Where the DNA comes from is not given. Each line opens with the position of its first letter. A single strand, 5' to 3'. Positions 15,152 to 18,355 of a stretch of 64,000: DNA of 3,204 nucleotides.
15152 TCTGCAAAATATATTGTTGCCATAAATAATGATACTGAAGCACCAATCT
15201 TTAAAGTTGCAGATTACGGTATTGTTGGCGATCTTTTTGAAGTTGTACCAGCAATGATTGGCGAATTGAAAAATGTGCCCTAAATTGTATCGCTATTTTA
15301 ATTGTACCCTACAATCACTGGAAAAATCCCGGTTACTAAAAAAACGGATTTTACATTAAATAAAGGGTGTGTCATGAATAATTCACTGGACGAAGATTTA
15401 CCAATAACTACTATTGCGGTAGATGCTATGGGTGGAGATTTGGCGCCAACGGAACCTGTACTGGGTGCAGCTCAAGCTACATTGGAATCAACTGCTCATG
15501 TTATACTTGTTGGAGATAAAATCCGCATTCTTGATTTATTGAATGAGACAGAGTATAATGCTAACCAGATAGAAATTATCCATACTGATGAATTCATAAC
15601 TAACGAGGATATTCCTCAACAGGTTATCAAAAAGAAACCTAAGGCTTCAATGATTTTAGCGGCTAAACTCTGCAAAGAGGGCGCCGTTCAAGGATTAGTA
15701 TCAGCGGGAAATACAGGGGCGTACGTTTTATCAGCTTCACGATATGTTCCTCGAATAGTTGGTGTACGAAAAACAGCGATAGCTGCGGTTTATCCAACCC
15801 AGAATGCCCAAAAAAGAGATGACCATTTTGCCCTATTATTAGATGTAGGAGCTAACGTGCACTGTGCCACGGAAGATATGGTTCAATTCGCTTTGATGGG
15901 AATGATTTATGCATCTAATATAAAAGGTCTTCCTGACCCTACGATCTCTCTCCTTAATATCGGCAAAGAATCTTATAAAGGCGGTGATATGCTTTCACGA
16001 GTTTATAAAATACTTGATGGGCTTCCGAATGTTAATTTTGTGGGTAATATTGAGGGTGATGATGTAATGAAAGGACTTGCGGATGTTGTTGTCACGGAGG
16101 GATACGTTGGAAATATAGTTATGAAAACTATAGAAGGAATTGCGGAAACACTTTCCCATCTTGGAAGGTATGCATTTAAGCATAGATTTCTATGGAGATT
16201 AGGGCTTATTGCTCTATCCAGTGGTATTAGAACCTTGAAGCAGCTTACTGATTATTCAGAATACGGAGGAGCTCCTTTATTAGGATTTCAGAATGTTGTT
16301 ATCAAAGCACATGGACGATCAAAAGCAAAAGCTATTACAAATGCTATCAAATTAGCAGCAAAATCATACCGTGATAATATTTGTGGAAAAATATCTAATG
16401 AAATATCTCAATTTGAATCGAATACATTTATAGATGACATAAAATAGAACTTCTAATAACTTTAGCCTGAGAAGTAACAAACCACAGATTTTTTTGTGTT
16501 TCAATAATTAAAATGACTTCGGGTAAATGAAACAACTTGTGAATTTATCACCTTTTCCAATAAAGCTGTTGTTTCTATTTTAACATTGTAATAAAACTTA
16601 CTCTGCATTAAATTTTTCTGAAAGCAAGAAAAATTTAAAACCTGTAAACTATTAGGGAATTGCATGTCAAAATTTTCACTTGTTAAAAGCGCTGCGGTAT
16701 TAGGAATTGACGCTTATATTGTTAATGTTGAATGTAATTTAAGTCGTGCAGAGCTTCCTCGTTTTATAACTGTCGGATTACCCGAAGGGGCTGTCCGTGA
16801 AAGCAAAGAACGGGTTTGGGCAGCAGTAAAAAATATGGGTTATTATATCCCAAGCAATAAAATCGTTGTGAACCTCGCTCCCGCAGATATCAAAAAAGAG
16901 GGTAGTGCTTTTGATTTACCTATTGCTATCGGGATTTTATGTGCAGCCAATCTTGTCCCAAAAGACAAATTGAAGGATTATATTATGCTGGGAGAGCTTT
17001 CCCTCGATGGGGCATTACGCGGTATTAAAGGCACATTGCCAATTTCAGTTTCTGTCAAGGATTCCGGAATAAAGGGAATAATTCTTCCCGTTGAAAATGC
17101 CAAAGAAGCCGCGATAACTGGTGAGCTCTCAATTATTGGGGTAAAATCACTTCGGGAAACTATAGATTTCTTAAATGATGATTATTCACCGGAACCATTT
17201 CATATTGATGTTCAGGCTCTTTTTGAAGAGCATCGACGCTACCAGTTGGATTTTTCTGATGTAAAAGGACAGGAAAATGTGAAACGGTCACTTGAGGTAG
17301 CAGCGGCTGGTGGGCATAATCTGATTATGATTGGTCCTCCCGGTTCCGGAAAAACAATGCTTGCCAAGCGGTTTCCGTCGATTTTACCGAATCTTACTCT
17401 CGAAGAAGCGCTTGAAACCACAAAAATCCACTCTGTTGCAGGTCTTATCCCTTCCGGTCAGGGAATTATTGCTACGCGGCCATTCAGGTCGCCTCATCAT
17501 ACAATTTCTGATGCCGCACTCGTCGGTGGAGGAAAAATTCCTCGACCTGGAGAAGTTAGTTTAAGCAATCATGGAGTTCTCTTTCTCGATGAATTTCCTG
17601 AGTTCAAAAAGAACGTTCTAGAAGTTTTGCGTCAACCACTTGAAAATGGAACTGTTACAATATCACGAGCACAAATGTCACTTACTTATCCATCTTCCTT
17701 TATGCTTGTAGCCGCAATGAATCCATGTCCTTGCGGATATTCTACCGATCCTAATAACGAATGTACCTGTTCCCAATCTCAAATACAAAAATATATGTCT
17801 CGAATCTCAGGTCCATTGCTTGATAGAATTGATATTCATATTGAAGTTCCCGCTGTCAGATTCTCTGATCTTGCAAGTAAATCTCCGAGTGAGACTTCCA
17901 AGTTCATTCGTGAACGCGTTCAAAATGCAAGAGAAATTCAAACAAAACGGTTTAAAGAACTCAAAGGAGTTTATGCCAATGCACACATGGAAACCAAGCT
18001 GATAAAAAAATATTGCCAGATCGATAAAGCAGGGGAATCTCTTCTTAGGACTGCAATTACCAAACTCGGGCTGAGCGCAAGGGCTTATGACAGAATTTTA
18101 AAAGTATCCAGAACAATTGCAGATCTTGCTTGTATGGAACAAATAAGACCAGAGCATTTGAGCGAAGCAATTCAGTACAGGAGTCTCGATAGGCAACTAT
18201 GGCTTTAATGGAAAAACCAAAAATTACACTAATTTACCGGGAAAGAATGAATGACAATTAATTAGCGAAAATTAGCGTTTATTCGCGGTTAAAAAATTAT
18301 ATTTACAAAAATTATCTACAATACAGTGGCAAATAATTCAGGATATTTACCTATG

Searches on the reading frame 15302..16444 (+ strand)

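Call 21: search_protein_families(library=pfam, proteins=[window:15302-16444:+], max_evalue=0.001)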
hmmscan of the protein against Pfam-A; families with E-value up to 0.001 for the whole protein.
window:15302-16444:+ (381 aa): 1 family
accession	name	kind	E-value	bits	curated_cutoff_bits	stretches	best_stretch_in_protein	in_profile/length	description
PF02504.20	FA_synthesis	-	1.5e-93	313.9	29.1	1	37-361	2-322/324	Fatty acid synthesis protein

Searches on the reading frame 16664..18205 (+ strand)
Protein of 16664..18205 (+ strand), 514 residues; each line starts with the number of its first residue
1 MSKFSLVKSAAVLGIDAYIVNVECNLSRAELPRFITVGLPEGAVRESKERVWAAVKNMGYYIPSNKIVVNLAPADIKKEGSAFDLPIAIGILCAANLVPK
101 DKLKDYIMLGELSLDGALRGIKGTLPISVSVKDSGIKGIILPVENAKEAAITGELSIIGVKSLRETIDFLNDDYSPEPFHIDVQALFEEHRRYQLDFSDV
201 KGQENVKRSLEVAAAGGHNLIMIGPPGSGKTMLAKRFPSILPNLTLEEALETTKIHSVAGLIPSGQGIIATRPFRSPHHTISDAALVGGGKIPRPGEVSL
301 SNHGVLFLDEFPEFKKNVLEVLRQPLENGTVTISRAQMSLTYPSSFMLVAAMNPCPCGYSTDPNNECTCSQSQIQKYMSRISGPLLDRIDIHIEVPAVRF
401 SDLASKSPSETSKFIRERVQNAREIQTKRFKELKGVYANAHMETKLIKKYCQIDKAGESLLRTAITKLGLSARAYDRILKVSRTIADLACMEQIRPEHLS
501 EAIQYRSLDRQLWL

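Call 21: search_protein_families(library=pfam, proteins=[window:16664-18205:+], max_evalue=0.001)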
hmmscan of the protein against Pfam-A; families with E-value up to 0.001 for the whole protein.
window:16664-18205:+ (514 aa): 8 families
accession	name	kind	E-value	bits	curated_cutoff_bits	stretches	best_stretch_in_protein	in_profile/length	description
PF01078.27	Mg_chelatase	-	3e-98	327.7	20.3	1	196-401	1-205/207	Magnesium chelatase, subunit ChlI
PF13541.12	ChlI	-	8.6e-43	145.5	27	1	22-145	1-121/121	Subunit ChlI of Mg-chelatase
PF13335.12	Mg_chelatase_C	-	2.4e-33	115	26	1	410-506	2-94/94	Magnesium chelatase, subunit ChlI C-terminal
PF07728.20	AAA_5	-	4.8e-10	40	22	1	219-356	1-125/139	AAA domain (dynein-related subfamily)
PF00493.29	MCM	-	4.5e-08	32.9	23.3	1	295-362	114-181/224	MCM P-loop domain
PF07724.20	AAA_2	-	0.00011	22.7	27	0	297-335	58-108/166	AAA domain (Cdc48 subfamily)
PF05496.18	RuvB_N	-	0.00043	20.5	27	0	197-235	6-51/159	Holliday junction DNA helicase RuvB P-loop domain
PF00004.35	AAA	-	0.00098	20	21.2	0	221-236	2-17/131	ATPase family associated with various cellular activities (AAA)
